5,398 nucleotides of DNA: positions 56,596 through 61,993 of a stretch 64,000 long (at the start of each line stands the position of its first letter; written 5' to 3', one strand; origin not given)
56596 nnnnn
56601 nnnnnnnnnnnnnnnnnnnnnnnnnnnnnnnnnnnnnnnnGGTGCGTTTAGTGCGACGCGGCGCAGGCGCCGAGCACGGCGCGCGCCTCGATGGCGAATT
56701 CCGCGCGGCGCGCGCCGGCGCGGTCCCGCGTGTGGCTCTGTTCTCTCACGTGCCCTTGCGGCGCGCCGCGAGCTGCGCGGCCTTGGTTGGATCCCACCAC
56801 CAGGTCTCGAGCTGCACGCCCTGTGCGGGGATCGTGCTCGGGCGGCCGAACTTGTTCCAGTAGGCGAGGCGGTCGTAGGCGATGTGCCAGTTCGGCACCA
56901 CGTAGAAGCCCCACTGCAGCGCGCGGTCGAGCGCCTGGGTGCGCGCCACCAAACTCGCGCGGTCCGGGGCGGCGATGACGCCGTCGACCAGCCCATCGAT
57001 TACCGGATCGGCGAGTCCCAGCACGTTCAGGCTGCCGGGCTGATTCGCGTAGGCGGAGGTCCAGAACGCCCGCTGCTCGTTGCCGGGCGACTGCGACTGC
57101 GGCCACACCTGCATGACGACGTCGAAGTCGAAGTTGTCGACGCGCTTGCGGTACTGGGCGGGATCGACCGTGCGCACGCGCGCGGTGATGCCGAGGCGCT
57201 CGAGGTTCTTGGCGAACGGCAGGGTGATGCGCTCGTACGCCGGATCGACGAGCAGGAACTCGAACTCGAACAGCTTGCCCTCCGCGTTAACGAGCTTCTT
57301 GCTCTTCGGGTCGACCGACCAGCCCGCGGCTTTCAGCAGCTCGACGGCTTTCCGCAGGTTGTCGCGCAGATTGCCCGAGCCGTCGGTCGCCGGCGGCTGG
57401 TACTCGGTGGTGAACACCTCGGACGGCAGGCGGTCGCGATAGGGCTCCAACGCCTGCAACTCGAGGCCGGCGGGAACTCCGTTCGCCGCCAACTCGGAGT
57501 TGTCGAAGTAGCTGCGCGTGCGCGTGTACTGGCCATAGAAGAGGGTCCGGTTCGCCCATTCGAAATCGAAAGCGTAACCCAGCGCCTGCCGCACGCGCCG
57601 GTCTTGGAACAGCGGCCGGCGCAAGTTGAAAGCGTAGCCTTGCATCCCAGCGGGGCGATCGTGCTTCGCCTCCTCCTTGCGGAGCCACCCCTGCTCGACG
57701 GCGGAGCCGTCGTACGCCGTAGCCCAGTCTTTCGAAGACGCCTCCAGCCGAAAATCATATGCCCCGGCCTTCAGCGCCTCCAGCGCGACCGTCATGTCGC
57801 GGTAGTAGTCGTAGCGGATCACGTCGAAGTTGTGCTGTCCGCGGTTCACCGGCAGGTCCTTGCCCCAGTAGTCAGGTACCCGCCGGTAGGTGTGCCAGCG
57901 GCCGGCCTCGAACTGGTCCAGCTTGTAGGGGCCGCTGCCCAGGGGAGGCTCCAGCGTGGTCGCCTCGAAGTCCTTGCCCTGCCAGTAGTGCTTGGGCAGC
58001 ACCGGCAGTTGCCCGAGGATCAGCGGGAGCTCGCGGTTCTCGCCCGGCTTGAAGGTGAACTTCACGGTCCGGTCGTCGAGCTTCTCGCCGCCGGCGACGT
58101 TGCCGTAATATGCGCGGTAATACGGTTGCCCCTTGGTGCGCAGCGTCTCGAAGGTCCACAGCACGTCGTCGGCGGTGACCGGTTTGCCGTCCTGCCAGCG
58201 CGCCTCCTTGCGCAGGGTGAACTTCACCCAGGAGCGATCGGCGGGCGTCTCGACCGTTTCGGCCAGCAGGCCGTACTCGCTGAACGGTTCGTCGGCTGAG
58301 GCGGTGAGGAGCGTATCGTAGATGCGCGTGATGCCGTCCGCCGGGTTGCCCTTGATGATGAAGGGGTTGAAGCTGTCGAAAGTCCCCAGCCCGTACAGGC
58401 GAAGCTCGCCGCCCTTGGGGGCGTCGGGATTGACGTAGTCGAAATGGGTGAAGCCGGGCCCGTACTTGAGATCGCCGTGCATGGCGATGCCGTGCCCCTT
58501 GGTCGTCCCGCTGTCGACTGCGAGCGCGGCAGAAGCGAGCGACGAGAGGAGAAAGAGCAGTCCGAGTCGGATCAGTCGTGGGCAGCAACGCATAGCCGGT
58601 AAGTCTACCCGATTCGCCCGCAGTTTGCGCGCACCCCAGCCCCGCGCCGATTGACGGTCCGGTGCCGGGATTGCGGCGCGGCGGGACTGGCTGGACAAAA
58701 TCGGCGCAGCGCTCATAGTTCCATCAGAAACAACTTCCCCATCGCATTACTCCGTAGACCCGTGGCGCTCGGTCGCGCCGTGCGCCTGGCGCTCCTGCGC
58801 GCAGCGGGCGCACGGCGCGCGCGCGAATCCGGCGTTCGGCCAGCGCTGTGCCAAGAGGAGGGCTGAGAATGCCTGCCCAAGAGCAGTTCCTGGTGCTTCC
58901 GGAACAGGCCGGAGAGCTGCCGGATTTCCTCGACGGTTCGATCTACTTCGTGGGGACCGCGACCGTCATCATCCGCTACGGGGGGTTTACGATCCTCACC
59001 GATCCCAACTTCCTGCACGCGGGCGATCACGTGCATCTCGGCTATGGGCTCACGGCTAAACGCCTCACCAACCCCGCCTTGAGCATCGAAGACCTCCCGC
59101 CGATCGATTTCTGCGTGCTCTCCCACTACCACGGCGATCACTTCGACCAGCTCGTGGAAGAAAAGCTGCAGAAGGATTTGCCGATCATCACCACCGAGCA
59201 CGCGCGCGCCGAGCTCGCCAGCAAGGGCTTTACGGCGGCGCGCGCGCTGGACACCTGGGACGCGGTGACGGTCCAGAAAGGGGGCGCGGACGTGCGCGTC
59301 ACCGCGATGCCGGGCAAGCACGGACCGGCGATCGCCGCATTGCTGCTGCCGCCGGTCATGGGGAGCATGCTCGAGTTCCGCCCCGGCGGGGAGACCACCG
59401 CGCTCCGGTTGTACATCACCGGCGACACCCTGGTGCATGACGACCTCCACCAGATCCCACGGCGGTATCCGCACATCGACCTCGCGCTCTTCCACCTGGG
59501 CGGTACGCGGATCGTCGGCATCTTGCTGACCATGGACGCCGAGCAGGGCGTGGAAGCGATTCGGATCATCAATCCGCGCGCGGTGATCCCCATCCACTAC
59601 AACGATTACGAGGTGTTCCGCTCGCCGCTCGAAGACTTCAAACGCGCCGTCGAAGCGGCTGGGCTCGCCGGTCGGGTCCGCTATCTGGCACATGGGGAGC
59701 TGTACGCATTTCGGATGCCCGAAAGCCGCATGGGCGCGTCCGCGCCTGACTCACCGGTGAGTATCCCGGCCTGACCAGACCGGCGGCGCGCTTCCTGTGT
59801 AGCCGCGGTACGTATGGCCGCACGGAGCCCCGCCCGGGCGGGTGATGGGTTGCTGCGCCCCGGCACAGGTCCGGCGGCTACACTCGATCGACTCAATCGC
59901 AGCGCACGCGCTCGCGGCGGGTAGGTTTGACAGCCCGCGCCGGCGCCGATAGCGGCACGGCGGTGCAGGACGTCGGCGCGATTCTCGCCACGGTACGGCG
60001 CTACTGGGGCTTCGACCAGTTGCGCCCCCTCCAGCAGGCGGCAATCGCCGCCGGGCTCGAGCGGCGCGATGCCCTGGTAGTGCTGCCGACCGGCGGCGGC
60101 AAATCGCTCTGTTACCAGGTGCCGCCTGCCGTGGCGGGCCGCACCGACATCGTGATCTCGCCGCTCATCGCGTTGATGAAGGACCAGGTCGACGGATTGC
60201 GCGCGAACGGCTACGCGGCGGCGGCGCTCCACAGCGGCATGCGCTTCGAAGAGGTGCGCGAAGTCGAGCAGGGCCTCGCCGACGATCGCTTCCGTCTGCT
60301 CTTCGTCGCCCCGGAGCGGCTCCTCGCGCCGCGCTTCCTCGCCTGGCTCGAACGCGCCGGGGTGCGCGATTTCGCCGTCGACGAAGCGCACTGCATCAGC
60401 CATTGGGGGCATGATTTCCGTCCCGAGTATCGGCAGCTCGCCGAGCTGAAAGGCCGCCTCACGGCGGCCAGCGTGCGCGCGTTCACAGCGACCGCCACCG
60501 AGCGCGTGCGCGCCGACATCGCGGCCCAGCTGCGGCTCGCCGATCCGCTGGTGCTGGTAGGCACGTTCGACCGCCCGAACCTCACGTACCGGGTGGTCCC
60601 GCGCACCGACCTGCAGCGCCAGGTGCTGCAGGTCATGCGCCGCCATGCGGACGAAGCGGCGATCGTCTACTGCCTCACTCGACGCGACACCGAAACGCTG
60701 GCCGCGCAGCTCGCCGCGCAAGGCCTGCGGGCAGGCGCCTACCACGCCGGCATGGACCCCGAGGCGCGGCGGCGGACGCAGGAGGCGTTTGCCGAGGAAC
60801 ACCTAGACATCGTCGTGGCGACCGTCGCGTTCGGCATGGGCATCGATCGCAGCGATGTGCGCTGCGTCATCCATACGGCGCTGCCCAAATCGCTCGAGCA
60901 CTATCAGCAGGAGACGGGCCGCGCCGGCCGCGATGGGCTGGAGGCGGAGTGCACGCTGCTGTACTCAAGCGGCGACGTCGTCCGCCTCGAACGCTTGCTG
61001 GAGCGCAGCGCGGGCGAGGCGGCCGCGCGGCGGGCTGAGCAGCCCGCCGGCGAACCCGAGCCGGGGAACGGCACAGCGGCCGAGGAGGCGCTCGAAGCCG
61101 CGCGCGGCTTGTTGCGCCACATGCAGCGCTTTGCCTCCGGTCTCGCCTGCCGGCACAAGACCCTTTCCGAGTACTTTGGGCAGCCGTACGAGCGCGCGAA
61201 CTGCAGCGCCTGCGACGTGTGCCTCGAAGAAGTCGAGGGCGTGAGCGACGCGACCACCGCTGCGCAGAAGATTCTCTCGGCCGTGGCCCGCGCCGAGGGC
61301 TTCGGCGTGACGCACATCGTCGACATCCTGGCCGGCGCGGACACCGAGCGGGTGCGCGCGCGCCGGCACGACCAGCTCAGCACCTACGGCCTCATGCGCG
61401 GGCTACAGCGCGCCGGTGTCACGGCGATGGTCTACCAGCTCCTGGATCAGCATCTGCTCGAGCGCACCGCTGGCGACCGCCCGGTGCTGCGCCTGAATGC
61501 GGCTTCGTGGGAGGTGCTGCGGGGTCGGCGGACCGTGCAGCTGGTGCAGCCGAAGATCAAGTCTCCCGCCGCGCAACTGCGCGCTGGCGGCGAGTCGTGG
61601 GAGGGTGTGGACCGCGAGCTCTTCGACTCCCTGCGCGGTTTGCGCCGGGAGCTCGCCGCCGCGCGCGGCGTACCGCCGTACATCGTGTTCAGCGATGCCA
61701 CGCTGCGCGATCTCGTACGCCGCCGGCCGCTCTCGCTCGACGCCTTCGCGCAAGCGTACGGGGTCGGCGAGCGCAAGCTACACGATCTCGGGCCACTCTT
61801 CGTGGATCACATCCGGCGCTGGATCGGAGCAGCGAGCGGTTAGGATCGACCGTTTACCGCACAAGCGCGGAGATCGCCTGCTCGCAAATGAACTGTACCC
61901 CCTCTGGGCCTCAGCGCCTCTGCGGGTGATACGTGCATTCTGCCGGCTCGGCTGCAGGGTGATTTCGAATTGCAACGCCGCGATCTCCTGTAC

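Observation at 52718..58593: yejABEF-type peptide/microcin ABC importer with YejE permease and YejF double-ATPase encoded as one continuous ORF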

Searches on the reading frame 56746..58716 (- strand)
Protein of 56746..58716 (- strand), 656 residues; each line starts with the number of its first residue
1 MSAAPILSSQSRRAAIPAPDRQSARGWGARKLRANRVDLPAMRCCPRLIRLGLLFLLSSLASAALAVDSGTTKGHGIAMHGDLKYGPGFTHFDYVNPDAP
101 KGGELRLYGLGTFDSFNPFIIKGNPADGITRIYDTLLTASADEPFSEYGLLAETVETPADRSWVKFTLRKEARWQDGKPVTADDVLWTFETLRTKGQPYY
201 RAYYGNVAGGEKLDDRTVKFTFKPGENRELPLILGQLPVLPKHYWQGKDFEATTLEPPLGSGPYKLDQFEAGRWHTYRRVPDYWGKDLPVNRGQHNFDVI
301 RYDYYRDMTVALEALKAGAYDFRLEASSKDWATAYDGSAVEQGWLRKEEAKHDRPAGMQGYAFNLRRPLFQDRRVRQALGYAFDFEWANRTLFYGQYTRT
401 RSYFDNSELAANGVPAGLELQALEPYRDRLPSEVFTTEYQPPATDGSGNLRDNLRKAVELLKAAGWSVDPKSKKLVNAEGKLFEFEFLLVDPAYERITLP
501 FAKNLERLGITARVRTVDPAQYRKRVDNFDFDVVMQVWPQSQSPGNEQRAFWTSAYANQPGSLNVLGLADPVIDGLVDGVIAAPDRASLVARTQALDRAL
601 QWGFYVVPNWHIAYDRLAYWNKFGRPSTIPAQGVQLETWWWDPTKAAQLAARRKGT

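Call 4: search_protein_families(library=pfam, proteins=[window:56746-58716:-], max_evalue=0.001)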
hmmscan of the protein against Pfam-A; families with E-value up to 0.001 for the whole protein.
window:56746-58716:- (656 aa): 1 family
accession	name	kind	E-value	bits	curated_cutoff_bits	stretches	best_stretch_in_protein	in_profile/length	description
PF00496.27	SBP_bac_5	-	7.3e-72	242.9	32.4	1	149-555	4-363/368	Bacterial extracellular solute-binding proteins, family 5 Middle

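Call 5: search_protein_families(library=ncbifam, proteins=[window:56746-58716:-], max_evalue=0.001)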
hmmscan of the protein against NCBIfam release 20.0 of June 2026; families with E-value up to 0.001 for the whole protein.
window:56746-58716:- (656 aa): 9 families
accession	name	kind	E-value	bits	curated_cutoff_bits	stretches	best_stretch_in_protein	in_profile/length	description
NF045467.1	Opp4A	equivalog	7e-17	60.9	650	1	145-404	77-348/556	oligopeptide ABC transporter substrate-binding protein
TIGR04028.1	SBP_KPN_01854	hypoth_equivalog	7.3e-17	61.1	468.5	1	152-407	49-304/509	TIGR04028 family ABC transporter substrate-binding protein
TIGR02294.1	nickel_nikA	equivalog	7.6e-15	54.4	393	1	150-406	51-299/501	nickel ABC transporter substrate-binding protein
NF045468.1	Opp5A_nikA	equivalog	4.1e-11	42.1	600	1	145-404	55-289/488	nickel ABC transporter substrate-binding protein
NF043070.1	DppA_dipep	equivalog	1.3e-08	33.9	1005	1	151-292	78-241/535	dipeptide ABC transporter periplasmic-binding protein DppA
NF047575.1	opine_bind_CntA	exception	4.7e-08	32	800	1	116-290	50-222/535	staphylopine-dependent metal ABC transporter substrate-binding lipoprotein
NF011689.0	PRK15109.1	equivalog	5.4e-08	32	560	1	127-398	59-337/547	ABC transporter substrate-binding protein SapA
NF011684.0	PRK15104.1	equivalog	3e-07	29.5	947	1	114-193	50-127/543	oligopeptide ABC transporter substrate-binding protein OppA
NF011942.0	PRK15413.1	equivalog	0.00049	18.9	594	0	150-395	74-305/512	glutathione ABC transporter substrate-binding protein GsiB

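Call 42: search_solved_structures(query=window:56746-58593:-, max_evalue=1e-10)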
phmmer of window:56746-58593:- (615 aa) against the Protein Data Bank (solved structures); distinct sequences matched with E-value up to 1e-10: 29.
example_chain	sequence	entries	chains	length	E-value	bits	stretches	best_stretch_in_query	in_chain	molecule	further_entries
7z8e_A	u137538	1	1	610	2.1e-168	564.7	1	34-606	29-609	ABC transporter substrate-binding protein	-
4ony_A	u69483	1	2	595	2.1e-157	528.3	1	30-600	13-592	Extracellular solute-binding protein family 5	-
8fsr_A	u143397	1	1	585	1.5e-155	522.2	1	33-612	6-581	YejA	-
8fss_A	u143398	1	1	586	1.9e-155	521.8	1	33-612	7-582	YejA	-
7z6f_E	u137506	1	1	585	1.9e-155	521.8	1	33-612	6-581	YejA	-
8fsq_A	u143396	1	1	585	2.6e-155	521.4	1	33-612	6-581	YejA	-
7atr_A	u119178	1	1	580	6.8e-155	520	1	33-608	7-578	Uncharacterized protein YejA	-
5icq_A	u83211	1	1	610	5.2e-146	490.7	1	31-599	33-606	Methylocystis parvus OBBP MbnE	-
3pam_A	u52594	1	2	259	1.1e-58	202.1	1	315-571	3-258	Transmembrane protein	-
3lvu_A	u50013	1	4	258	1.2e-48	169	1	315-569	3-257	ABC transporter, periplasmic substrate-binding protein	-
6lzu_A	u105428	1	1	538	1.9e-21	79.2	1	73-244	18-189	Peptide ABC transporter, periplasmic peptide-binding protein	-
6lzt_A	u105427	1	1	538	2.4e-21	78.8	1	73-244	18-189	Peptide ABC transporter, periplasmic peptide-binding protein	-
7ebm_A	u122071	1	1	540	2.5e-21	78.8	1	73-244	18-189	Peptide ABC transporter, periplasmic peptide-binding protein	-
6lzv_A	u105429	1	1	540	4.4e-21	78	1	73-244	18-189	Peptide ABC transporter, periplasmic peptide-binding protein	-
5yqw_A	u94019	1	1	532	4.4e-21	77.9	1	73-244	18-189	Peptide ABC transporter, periplasmic peptide-binding protein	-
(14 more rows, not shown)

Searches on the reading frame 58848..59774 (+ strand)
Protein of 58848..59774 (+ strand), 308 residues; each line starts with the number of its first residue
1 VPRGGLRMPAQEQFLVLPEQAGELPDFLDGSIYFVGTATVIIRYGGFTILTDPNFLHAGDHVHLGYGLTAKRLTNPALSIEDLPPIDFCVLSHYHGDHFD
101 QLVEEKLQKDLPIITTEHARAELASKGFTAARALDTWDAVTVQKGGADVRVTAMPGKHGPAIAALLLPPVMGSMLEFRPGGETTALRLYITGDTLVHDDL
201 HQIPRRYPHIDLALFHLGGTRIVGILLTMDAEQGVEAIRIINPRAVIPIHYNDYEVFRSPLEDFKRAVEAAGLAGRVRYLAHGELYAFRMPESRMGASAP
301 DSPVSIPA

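Call 55: search_protein_families(library=pfam, proteins=[window:58848-59774:+], max_evalue=0.00001)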
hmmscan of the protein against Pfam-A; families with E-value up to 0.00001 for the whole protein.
window:58848-59774:+ (308 aa): 2 families
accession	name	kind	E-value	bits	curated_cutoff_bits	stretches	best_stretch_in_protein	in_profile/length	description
PF12706.13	Lactamase_B_2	-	9.5e-18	64.9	27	1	70-251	15-200/200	Beta-lactamase superfamily domain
PF13483.12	Lactamase_B_3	-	4.7e-11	43.4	24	1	32-250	2-160/160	Beta-lactamase superfamily domain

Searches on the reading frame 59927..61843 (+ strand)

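Call 55: search_protein_families(library=pfam, proteins=[window:59927-61843:+], max_evalue=0.00001)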
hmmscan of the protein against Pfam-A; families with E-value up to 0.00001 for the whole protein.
window:59927-61843:+ (638 aa): 5 families
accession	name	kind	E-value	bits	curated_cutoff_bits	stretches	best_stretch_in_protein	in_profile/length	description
PF09382.16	RQC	-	8e-28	97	23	1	440-545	5-111/114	RQC domain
PF00271.37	Helicase_C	-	3.3e-21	76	23.5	1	233-337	6-110/110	Helicase conserved C-terminal domain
PF00270.35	DEAD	-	1.7e-20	73.9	26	1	33-194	1-164/167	DEAD/DEAH box helicase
PF00570.28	HRDC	-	2.8e-17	62.9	23.8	1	563-627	2-66/68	HRDC domain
PF16124.10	RecQ_Zn_bind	-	2.1e-11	44.8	25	1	349-433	2-66/66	RecQ zinc-binding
